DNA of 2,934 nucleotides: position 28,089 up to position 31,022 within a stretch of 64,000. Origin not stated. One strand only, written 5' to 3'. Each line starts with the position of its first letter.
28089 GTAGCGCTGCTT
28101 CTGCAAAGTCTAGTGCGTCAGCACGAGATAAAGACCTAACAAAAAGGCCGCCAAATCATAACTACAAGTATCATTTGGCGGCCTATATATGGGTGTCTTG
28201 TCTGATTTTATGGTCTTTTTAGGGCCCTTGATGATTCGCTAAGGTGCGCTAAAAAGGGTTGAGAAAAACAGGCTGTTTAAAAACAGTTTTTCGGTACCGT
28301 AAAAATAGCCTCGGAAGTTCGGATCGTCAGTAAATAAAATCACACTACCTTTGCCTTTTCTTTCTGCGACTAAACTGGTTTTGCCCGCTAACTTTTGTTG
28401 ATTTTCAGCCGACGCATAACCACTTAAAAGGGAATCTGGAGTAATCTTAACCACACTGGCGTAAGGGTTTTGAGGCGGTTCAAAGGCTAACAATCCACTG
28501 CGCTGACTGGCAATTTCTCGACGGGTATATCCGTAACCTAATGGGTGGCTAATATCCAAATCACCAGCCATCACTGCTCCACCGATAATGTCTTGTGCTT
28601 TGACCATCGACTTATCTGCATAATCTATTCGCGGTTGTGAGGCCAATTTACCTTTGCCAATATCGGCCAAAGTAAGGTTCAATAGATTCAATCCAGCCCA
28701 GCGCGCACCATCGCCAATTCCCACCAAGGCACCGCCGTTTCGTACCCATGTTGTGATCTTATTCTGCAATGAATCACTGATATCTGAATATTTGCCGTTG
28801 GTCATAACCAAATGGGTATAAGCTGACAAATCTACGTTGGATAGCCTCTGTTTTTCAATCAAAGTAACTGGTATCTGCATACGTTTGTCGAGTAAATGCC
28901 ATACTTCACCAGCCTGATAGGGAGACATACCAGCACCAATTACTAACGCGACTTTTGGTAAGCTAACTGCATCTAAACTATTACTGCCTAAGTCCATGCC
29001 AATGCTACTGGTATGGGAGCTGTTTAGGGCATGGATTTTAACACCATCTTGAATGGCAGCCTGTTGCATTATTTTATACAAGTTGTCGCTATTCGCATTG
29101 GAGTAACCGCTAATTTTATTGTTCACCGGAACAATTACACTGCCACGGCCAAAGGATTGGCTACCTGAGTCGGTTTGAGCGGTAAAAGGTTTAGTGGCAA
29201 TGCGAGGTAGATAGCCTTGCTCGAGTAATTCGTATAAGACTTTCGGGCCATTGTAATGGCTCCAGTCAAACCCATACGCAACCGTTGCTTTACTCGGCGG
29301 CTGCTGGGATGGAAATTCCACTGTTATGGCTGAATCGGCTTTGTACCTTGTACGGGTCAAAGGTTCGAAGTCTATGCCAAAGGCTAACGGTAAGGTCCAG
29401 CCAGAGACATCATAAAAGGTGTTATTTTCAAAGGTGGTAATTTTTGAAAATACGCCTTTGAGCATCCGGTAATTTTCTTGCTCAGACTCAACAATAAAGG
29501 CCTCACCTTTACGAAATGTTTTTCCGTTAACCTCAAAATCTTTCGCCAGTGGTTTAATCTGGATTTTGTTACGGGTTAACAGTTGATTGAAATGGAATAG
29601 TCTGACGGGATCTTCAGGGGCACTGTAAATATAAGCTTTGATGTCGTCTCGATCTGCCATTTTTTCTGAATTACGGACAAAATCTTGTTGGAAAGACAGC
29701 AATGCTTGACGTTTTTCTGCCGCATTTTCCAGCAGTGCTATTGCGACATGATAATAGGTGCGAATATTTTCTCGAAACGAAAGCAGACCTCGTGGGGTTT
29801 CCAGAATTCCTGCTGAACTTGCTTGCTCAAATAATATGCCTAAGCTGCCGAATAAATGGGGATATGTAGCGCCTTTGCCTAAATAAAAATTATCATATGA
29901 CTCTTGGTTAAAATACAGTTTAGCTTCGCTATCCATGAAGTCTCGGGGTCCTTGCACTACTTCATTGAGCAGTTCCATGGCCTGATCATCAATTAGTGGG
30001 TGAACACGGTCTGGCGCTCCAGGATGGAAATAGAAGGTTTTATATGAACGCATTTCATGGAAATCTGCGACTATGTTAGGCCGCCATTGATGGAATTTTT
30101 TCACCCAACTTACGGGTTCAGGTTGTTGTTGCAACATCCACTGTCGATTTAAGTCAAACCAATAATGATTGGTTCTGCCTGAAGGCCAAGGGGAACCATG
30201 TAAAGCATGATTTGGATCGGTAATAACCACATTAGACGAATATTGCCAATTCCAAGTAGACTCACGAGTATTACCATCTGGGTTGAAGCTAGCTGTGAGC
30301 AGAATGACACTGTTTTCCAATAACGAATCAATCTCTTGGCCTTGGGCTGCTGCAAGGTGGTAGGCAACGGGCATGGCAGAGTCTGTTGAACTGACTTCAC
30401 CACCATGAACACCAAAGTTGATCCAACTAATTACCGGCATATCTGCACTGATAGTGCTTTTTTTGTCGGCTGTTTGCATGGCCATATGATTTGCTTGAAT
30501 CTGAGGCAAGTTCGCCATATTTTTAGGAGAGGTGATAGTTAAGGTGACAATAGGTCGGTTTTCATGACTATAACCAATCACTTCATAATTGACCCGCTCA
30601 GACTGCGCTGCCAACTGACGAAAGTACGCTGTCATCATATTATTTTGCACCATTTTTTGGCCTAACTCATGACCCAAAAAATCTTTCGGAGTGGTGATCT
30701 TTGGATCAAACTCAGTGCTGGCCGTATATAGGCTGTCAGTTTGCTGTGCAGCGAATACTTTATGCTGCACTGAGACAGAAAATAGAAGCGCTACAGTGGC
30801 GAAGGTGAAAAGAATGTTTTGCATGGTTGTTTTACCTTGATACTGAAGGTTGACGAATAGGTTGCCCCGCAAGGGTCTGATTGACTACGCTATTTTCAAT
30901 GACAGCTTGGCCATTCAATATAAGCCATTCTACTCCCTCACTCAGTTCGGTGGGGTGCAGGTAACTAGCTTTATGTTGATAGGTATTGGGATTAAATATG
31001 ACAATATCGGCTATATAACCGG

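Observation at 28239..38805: D-glutamate/D-peptide utilisation locus: TonB receptor, two exported hydrolases, LysR and dgcNA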

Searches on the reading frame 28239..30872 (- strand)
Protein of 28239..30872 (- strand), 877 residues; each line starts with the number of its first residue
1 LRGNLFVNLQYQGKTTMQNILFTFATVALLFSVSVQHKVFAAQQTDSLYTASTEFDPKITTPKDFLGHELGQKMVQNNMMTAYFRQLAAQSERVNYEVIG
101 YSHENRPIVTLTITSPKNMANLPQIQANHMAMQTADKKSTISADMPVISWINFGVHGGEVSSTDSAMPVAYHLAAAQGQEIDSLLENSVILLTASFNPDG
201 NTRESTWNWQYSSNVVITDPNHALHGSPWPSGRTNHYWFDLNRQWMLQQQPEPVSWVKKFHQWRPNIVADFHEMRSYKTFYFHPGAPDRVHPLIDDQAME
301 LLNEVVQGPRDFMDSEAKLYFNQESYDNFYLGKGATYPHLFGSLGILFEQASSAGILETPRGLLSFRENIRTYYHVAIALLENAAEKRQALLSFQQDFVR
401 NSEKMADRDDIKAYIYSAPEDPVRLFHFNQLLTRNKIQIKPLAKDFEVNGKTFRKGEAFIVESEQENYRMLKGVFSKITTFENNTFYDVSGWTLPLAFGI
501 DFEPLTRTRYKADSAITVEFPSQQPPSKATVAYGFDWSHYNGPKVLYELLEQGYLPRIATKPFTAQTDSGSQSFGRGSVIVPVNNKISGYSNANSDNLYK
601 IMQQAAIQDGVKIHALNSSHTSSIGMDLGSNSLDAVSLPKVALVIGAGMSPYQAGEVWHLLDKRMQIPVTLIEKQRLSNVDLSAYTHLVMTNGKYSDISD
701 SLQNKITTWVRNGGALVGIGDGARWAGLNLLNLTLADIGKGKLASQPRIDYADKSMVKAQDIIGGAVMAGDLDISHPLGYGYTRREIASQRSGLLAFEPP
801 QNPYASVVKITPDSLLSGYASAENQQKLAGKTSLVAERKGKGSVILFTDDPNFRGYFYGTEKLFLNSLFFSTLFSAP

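Call 3: search_protein_families(library=pfam, proteins=[window:28239-30872:-])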
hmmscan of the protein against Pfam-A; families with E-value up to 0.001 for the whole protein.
window:28239-30872:- (877 aa): 2 families
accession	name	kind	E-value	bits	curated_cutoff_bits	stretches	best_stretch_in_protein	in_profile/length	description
PF00246.29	Peptidase_M14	-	1.3e-16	61.5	21.6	1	80-248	1-136/286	Zinc carboxypeptidase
PF14258.12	DUF4350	-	0.00011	22.9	30.4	0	650-766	5-118/181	Domain of unknown function (DUF4350)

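Call 4: search_protein_families(library=ncbifam, proteins=[window:28239-30872:-])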
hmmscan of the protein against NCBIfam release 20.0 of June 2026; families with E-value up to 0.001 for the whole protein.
window:28239-30872:- (877 aa): 0 families

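Call 10: find_homologous_proteins(query=window:28239-30872:-)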
Query window:28239-30872:- (877 aa): 7873 proteins with E <= 0.001 among 8000 candidates; the best 120 are listed.
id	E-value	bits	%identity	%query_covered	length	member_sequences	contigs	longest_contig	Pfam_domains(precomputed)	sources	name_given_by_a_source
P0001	0.0e+0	1975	100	98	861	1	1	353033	PF00246.30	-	-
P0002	0.0e+0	1678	84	98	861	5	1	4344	PF00246.30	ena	-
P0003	0.0e+0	1677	84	98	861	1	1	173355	PF00246.30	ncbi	ncbi:M14 family zinc carboxypeptidase [Aliiglaciecola aliphaticivorans]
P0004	0.0e+0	1407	70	98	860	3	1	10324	PF00246.30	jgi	jgi:hypothetical protein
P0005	0.0e+0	1403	69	99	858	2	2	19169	PF00246.30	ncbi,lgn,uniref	ncbi:M14 family zinc carboxypeptidase [Paraglaciecola sp.]|uniref:M14 family zinc carboxypeptidase n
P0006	0.0e+0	1399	70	98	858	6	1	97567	PF00246.30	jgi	jgi:hypothetical protein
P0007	0.0e+0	1394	69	97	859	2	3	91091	PF00246.30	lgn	-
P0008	0.0e+0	1381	69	98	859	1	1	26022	PF00246.30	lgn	-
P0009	0.0e+0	1357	68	98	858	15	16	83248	PF00246.30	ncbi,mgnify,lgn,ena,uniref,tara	ncbi:M14 family zinc carboxypeptidase [uncultured Paraglaciecola sp.]|mgnify:FL=1|uniref:M14 family 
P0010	0.0e+0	1351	68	97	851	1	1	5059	PF00246.30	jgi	jgi:hypothetical protein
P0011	0.0e+0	1317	66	99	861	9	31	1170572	PF00246.30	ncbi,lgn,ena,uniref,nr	ncbi:hypothetical protein NDQ71_21740 [Pseudoalteromonas sp. KG3]|uniref:M14 family zinc carboxypept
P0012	0.0e+0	1314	66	98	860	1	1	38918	PF00246.30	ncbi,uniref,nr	ncbi:M14 family zinc carboxypeptidase [Thalassotalea sp. PP2-459]|uniref:M14 family zinc carboxypept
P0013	0.0e+0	1312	66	98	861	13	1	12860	PF00246.30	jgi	jgi:hypothetical protein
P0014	0.0e+0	1309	65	98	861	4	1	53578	PF00246.30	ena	-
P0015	0.0e+0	1306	65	98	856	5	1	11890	PF00246.30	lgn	-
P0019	0.0e+0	1243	62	97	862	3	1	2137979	PF00246.30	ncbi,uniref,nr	ncbi:peptidase M14 [Bowmanella sp. Y26]|uniref:M14 family zinc carboxypeptidase n=1 Tax=Bowmanella y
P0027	4.2e-298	1009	52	95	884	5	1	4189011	PF00246.30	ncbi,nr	ncbi:peptidase [Paremcibacter congregatus]|nr:peptidase [Paremcibacter congregatus]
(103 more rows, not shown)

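Call 11: find_encoding_contigs(protein=P0011, flank=10000, max_places=3)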
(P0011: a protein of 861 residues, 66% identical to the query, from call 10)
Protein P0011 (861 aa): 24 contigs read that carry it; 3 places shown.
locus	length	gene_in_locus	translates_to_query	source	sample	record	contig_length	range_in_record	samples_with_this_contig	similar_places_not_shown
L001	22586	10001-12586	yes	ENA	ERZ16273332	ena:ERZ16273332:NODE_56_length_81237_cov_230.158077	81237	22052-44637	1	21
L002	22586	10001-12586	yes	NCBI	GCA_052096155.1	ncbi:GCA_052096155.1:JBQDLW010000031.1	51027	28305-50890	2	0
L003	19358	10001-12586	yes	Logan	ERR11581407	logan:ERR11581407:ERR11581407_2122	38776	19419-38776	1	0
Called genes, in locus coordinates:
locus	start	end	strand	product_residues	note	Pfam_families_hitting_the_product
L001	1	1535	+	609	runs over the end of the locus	PF00149:Metallophos (weak)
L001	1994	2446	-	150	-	-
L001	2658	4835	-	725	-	PF00141:peroxidase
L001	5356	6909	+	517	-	PF07715:Plug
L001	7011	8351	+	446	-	PF00593:TonB_dep_Rec_b-barrel, PF14905:OMP_b-brl_3 (faint)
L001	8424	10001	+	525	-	PF01979:Amidohydro_1 (faint), PF07969:Amidohydro_3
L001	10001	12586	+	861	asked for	PF00246:Peptidase_M14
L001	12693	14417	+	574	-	PF03553:Na_H_antiporter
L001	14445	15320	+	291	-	PF00126:HTH_1, PF03466:LysR_substrate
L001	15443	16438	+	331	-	PF17396:DUF1611_N, PF07755:DUF1611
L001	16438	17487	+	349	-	PF02746:MR_MLE_N, PF13378:MR_MLE_C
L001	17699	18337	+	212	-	PF02798:GST_N, PF13417:GST_N_3, PF13409:GST_N_2, PF00043:GST_C, PF13410:GST_C_2 (weak)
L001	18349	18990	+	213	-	PF02798:GST_N, PF13417:GST_N_3, PF13409:GST_N_2, PF00043:GST_C (weak), PF13410:GST_C_2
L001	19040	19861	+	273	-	PF00756:Esterase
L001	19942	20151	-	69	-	PF00313:CSD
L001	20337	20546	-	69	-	PF00313:CSD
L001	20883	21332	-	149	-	PF06445:GyrI-like, PF14526:Cass2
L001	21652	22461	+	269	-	PF01593:Amino_oxidase (weak), PF13450:NAD_binding_8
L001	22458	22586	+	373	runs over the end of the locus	PF01593:Amino_oxidase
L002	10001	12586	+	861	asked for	PF00246:Peptidase_M14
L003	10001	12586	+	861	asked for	PF00246:Peptidase_M14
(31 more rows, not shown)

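Call 12: find_encoding_contigs(protein=P0019, flank=10000, max_places=2)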
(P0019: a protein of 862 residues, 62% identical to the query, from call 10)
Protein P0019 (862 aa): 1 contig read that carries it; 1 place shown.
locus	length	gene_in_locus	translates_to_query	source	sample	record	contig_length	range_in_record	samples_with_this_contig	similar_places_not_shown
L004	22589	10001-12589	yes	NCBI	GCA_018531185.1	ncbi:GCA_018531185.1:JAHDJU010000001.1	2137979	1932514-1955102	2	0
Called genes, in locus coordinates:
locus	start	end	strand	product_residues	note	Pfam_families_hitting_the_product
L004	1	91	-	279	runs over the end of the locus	-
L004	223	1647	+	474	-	PF03606:DcuC, PF02667:SCFA_trans (weak), PF03806:ABG_transport (weak)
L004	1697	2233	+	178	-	PF07700:HNOB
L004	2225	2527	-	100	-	-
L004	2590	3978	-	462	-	PF00270:DEAD, PF04851:ResIII, PF00271:Helicase_C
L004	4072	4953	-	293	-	PF00126:HTH_1, PF03466:LysR_substrate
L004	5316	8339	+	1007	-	PF07715:Plug, PF00593:TonB_dep_Rec_b-barrel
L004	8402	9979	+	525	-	PF07969:Amidohydro_3 (weak), PF01979:Amidohydro_1 (faint)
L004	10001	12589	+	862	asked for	PF00246:Peptidase_M14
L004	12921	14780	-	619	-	PF01343:Peptidase_S49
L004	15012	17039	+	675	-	PF00724:Oxidored_FMN, PF01207:Dus (faint), PF00070:Pyr_redox (faint), PF07992:Pyr_redox_2, PF13450:NAD_binding_8, PF13738:Pyr_redox_3 (faint)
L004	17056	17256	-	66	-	-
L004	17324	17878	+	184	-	PF00881:Nitroreductase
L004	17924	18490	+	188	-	-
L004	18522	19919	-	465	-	PF01336:tRNA_anti-codon, PF00152:tRNA-synt_2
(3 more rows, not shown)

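Call 13: find_encoding_contigs(protein=P0027, flank=10000, max_places=2)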
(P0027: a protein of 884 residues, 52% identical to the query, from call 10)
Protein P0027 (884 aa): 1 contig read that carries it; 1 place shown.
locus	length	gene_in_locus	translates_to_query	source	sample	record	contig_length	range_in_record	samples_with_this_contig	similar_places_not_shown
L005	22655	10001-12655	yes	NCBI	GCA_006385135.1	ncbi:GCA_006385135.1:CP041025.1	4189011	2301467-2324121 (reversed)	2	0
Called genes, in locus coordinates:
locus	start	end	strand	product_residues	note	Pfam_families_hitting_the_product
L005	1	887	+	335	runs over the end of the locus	PF02779:Transket_pyr, PF02780:Transketolase_C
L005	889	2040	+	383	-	PF00016:RuBisCO_large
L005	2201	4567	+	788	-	PF07715:Plug, PF00593:TonB_dep_Rec_b-barrel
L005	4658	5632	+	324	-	PF04199:Cyclase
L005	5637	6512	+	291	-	-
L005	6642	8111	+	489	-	PF01546:Peptidase_M20, PF07687:M20_dimer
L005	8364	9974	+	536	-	PF01979:Amidohydro_1 (faint), PF07969:Amidohydro_3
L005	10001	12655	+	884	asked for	PF00246:Peptidase_M14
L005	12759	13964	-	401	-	PF00108:Thiolase_N, PF02803:Thiolase_C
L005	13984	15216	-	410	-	PF00108:Thiolase_N (weak), PF02803:Thiolase_C, PF22691:Thiolase_C_1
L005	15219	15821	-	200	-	PF01323:DSBA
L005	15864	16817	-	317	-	PF03060:NMO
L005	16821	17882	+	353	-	PF01638:HxlR, PF21441:DUF3860-like (faint), PF03551:PadR (faint), PF01638:HxlR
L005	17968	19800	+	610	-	PF00501:AMP-binding, PF23562:AMP-binding_C_3 (weak)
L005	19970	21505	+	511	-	PF03055:RPE65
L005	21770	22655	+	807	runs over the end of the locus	PF07715:Plug, PF00593:TonB_dep_Rec_b-barrel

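Call 18: search_solved_structures(query=window:28239-30872:-, max_evalue=0.01, show_alignments=1)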
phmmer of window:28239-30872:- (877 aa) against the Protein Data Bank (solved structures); distinct sequences matched with E-value up to 0.01: 0.

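Call 34: find_related_loci(query=A2, collection=metagenome_contigs, flank=10000)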
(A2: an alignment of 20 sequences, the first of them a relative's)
Query A2 (861 aa) in metagenome_contigs; peptide patterns used: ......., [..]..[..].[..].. (x = any residue, [..] = any of these).
600 stretches matched a pattern (row limit reached: there are more); 566 encode a relative of the query (tblastn E <= 1e-3); the best 80 are kept; 80 distinct loci.
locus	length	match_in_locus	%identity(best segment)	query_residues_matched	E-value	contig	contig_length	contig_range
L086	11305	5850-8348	52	32-861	0e+0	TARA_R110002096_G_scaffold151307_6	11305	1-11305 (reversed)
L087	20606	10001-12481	52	32-861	0e+0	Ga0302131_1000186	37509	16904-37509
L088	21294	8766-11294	48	21-861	0e+0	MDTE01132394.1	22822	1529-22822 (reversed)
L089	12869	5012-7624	41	3-861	0e+0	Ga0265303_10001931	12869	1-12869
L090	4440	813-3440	41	6-861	0e+0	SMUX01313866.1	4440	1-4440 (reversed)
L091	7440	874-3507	41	1-861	0e+0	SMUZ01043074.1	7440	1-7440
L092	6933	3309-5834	42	4-860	0e+0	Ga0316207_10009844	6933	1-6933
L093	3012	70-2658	40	13-861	0e+0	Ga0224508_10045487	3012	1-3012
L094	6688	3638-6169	41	32-861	0e+0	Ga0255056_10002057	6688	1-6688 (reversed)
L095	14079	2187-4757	41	15-861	0e+0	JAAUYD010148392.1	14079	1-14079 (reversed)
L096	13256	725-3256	42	14-861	0e+0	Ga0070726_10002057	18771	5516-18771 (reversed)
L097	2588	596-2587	48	101-765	0e+0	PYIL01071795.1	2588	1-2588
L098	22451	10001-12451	41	39-858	0e+0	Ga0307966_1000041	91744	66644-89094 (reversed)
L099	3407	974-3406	41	27-813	0e+0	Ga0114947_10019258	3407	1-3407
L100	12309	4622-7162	40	27-860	0e+0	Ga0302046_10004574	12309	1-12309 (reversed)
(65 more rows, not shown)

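Call 50: predict_structure(alignment_id=A2)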
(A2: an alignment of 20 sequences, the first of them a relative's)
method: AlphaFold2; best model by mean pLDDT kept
length: 861 residues; sequences in the alignment: 20
mean_pLDDT: 68.6   pTM: 0.65
mean pLDDT of the five models: 68.6, 66.0, 64.9, 64.0, 58.8
residues with pLDDT >= 90: 194; 70-90: 303; 50-70: 129; < 50: 235
segments of 3 or more residues with pLDDT < 50: 19-29, 139-145, 181-238, 255-277, 304-345, 462-477, 570-576, 726-777, 798-804, 836-843
pLDDT, mean of each block of 10 residues (from residue 1): 79 65 40 82 92 73 87 96 67 89 93 78 76 70 54 94 93 81 44 37 29 29 30 39 72 42 28 43 66 62 46 36 42 39 50 75 87 84 78 89 77 74 91 90 87 71 33 40 77 85 86 90 85 90 88 88 80 57 93 91 74 76 85 56 70 80 91 83 91 95 88 91 52 36 31 28 25 43 86 63 53 81 91 54 66 79 59
secondary structure, 60 per line:
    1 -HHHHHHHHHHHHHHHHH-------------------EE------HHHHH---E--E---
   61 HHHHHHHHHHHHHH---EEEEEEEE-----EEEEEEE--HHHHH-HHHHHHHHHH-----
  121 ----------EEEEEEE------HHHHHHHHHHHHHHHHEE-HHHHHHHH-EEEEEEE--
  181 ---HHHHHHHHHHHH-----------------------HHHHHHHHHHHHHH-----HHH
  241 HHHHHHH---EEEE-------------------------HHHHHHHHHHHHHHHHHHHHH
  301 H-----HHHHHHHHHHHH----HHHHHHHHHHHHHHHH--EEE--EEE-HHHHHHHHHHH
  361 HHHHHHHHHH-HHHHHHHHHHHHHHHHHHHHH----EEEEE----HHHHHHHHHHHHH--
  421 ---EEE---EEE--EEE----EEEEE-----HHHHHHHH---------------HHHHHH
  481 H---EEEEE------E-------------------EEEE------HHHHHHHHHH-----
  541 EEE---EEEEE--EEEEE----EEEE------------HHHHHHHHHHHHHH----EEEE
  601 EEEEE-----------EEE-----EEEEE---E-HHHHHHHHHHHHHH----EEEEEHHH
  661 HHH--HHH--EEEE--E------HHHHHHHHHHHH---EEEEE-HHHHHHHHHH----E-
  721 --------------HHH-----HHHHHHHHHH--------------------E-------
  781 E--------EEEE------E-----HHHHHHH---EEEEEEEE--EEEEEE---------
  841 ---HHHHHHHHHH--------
elements in order (helices of 4 or more, strands of 3 or more residues): H2-18 H46-50 H61-74 E78-85 E91-97 H100-104 H106-115 E131-137 H144-159 H163-170 E172-178 H184-195 H219-232 H238-247 E251-254 H280-301 H307-318 H323-338 E341-343 E346-348 H350-370 H372-392 E397-401 H406-418 E424-426 E430-432 E435-437 E442-446 H452-459 H475-481 E485-489 E516-519 H526-535 E541-543 E547-551 E554-558 E563-566 H579-592 E597-605 E617-619 E625-629 H635-648 E653-657 H658-663 E671-674 H684-695 E699-703 H705-714 H743-752 E790-793 H806-812 E816-823 E826-831 H844-853

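Call 53: fold_search(model_id=the predicted structure, library=pdb)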
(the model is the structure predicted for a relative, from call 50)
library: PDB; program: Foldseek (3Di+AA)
matches with E <= 10: 897; with E <= 0.001: 63
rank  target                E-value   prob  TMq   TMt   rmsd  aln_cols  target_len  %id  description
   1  2ctb                  2.3e-06  1.00  0.21  0.51  11.6       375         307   15  THE HIGH RESOLUTION CRYSTAL STRUCTURE OF THE COMPLEX BETWEEN CARBOXYPEPTIDASE A AND L-PHENYL LACTATE (released 1994-01-31)
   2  2bo9_A                2.5e-06  1.00  0.21  0.51  12.0       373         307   16  Human carboxypeptidase A4 in complex with human latexin. (released 2005-04-15)
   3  1dtd_A                2.6e-06  1.00  0.21  0.52  12.0       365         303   16  CRYSTAL STRUCTURE OF THE COMPLEX BETWEEN THE LEECH CARBOXYPEPTIDASE INHIBITOR AND THE HUMAN CARBOXYPEPTIDASE A2 (LCI-C (released 2000-07-12)
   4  5hvg_C                4.3e-06  1.00  0.23  0.44   9.8       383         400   13  Crystal Structure of Thrombin-activatable Fibrinolysis Inhibitor in Complex with an Inhibitory Nanobody (VHH-a204) (released 2016-06-22)
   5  5hvg_A                4.8e-06  1.00  0.22  0.43  10.0       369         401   13  Crystal Structure of Thrombin-activatable Fibrinolysis Inhibitor in Complex with an Inhibitory Nanobody (VHH-a204) (released 2016-06-22)
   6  2v77_A                5.3e-06  1.00  0.20  0.50  12.0       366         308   16  Crystal Structure of Human Carboxypeptidase A1 (released 2008-07-01)
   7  2abz_A                5.6e-06  1.00  0.21  0.54  11.5       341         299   16  Crystal structure of C19A/C43A mutant of leech carboxypeptidase inhibitor in complex with bovine carboxypeptidase A (released 2006-01-31)
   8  1pyt_B                5.9e-06  1.00  0.20  0.49  11.6       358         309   15  TERNARY COMPLEX OF PROCARBOXYPEPTIDASE A, PROPROTEINASE E, AND CHYMOTRYPSINOGEN C (released 1997-01-27)
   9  3i1u                  6.2e-06  1.00  0.21  0.52  11.5       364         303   15  Carboxypeptidase A Inhibited by a Thiirane Mechanism-Based inactivator (released 2009-11-17)
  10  1ee3                  7.6e-06  1.00  0.21  0.52  11.5       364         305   15  Cadmium-substituted bovine pancreatic carboxypeptidase A (alfa-form) at pH 7.5 and 2 mM chloride in monoclinic crystal f (released 2002-06-26)
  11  4a94_A                8.0e-06  1.00  0.20  0.48  11.3       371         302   14  Structure of the carboxypeptidase inhibitor from Nerita versicolor in complex with human CPA4 (released 2011-12-28)
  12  3fju_A                8.4e-06  1.00  0.21  0.50  11.9       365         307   16  Ascaris suum carboxypeptidase inhibitor in complex with human carboxypeptidase A1 (released 2008-12-30)
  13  3dgv_A                8.4e-06  1.00  0.21  0.42  11.5       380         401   11  Crystal structure of thrombin activatable fibrinolysis inhibitor (TAFI) (released 2008-07-22)
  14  1arl                  8.8e-06  1.00  0.21  0.53  11.4       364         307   15  CARBOXYPEPTIDASE A WITH ZN REMOVED (released 1996-08-01)
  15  3kgq                  8.8e-06  1.00  0.20  0.51  11.7       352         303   16  Carboxypeptidase A liganded to an organic small-molecule: conformational changes (released 2010-10-27)
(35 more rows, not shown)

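Call 54: search_solved_structures(query=A2, max_evalue=1, show_alignments=1)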
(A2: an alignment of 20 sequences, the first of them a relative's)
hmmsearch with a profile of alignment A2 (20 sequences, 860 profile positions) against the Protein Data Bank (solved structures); distinct sequences matched with E-value up to 1: 4.
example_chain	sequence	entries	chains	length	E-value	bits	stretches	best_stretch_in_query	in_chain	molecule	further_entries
2pcu_A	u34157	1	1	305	0.31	12.3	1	132-191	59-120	Carboxypeptidase A4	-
2bo9_A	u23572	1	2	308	0.32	12.3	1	132-191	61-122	CARBOXYPEPTIDASE A4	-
4a94_A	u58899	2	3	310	0.32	12.2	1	132-191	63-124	CARBOXYPEPTIDASE A4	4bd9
2boa_A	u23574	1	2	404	0.54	11.5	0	132-191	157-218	CARBOXYPEPTIDASE A4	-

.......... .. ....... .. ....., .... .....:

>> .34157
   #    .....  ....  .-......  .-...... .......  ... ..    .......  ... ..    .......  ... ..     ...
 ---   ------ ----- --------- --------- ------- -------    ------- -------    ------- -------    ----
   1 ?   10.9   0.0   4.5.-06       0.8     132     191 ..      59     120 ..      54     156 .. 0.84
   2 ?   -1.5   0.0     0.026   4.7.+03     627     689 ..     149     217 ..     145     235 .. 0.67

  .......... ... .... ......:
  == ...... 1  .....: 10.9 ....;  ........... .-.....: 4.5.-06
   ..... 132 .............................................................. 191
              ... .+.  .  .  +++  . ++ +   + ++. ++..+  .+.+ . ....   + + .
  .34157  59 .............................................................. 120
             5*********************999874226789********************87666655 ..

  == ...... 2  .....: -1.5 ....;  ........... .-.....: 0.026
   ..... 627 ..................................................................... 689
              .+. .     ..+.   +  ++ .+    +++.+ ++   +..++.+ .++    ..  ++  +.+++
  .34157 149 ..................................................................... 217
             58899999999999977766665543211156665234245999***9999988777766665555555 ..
